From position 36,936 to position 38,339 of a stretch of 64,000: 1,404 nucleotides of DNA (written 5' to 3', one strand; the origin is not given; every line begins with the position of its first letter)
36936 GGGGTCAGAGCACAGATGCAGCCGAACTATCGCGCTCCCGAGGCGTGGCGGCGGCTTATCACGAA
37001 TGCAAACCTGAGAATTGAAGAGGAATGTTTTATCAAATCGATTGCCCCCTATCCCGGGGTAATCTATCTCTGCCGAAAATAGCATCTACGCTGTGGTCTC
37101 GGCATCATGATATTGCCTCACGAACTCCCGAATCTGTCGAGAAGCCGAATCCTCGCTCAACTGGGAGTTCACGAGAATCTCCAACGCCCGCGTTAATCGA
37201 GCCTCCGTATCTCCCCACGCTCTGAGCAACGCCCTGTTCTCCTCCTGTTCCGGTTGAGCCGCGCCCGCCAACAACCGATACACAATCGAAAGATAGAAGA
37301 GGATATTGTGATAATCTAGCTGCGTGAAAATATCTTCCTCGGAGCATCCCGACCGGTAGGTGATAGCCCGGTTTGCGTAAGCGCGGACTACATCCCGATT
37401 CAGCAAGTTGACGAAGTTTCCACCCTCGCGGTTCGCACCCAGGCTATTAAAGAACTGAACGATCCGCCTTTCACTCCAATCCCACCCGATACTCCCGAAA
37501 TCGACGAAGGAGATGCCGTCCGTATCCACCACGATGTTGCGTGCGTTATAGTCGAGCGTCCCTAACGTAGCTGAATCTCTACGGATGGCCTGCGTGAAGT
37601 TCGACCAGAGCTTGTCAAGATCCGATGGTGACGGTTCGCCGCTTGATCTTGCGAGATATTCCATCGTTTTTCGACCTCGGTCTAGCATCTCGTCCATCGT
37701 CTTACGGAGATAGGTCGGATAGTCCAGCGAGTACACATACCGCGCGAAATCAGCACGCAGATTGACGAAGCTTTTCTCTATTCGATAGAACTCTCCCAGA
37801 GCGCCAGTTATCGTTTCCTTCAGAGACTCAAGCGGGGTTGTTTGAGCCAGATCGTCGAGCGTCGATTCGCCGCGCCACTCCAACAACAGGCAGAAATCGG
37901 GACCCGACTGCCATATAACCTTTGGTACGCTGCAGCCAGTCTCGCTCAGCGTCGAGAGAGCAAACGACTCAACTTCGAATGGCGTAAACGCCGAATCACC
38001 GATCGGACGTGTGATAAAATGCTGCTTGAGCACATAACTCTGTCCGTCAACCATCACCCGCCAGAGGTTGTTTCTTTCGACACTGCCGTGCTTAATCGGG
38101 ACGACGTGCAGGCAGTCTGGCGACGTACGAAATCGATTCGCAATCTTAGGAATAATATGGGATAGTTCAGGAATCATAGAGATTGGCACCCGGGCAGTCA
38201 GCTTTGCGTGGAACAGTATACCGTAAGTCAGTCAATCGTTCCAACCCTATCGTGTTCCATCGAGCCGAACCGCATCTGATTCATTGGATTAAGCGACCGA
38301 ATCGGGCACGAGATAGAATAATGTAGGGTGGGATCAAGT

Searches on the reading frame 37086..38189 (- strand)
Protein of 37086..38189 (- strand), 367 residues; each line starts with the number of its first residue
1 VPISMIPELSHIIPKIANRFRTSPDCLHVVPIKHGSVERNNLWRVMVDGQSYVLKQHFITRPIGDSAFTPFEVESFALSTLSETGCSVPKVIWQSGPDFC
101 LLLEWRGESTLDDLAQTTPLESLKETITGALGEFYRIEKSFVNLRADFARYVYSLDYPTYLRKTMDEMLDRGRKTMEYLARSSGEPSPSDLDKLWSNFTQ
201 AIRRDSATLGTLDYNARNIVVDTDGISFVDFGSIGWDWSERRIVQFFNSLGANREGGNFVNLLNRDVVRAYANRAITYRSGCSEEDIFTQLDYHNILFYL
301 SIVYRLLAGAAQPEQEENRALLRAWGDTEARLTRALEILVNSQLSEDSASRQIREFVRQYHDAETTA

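Call 87: search_protein_families(library=pfam, proteins=[window:37086-38189:-], max_evalue=0.00001)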
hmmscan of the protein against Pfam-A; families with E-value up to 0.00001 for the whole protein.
window:37086-38189:- (367 aa): 1 family
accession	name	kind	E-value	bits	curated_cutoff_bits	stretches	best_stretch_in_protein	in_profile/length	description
PF01636.29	APH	-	1.7e-07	31.7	23.2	1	39-239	10-202/239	Phosphotransferase enzyme family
